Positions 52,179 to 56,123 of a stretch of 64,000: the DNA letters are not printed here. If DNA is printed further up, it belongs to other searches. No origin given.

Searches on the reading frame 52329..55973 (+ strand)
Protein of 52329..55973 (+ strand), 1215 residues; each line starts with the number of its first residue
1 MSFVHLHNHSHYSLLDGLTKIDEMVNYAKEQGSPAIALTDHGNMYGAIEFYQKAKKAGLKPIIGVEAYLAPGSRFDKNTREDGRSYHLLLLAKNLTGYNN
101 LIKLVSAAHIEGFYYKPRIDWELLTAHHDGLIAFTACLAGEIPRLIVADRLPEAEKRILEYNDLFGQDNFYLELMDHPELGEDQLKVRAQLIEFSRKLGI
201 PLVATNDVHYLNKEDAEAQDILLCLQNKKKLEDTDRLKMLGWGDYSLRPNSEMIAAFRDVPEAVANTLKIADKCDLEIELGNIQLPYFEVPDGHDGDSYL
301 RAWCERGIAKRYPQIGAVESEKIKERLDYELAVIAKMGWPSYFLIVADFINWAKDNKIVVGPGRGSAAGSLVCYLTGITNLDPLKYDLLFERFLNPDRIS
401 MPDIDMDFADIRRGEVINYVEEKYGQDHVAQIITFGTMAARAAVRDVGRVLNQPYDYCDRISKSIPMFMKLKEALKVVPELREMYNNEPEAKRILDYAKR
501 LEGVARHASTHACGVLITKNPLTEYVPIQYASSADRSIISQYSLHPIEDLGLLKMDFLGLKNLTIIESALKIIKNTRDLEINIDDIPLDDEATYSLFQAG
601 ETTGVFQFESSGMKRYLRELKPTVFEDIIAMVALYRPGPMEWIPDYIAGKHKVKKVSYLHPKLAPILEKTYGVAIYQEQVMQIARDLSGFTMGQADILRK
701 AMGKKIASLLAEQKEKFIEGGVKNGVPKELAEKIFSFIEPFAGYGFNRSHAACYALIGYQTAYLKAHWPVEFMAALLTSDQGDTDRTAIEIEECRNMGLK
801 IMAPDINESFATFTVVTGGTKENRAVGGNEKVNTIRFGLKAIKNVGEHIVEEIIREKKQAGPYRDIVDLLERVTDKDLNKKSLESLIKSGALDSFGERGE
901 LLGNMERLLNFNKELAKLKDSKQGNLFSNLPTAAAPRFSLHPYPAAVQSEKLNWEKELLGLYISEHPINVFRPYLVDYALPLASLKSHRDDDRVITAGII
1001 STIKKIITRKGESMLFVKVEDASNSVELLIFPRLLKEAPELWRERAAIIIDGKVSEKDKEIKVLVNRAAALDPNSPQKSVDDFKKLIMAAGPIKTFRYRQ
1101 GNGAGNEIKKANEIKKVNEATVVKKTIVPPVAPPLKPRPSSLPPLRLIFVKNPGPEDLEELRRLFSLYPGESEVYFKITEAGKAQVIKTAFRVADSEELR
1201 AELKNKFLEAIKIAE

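Call 59: search_protein_families(library=pfam, proteins=[window:52329-55973:+], max_evalue=0.001)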
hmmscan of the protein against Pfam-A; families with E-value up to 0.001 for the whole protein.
window:52329-55973:+ (1215 aa): 5 families
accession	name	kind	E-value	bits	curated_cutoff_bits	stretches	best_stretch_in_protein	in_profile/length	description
PF07733.18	DNA_pol3_alpha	-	2.3e-104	349.1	23.9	1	298-559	1-260/260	Bacterial DNA polymerase III alpha NTPase domain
PF17657.6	DNA_pol3_finger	-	3.9e-65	218.7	22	1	562-725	1-166/166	Bacterial DNA polymerase III alpha subunit finger domain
PF02811.25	PHP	-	4.7e-61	206.3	26.4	1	5-177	1-164/164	PHP domain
PF14579.12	HHH_6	-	1.4e-26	93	25.6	1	798-897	1-85/90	Helix-hairpin-helix motif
PF01336.31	tRNA_anti-codon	-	1.1e-06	28.9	27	1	994-1067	1-71/75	OB-fold nucleic acid binding domain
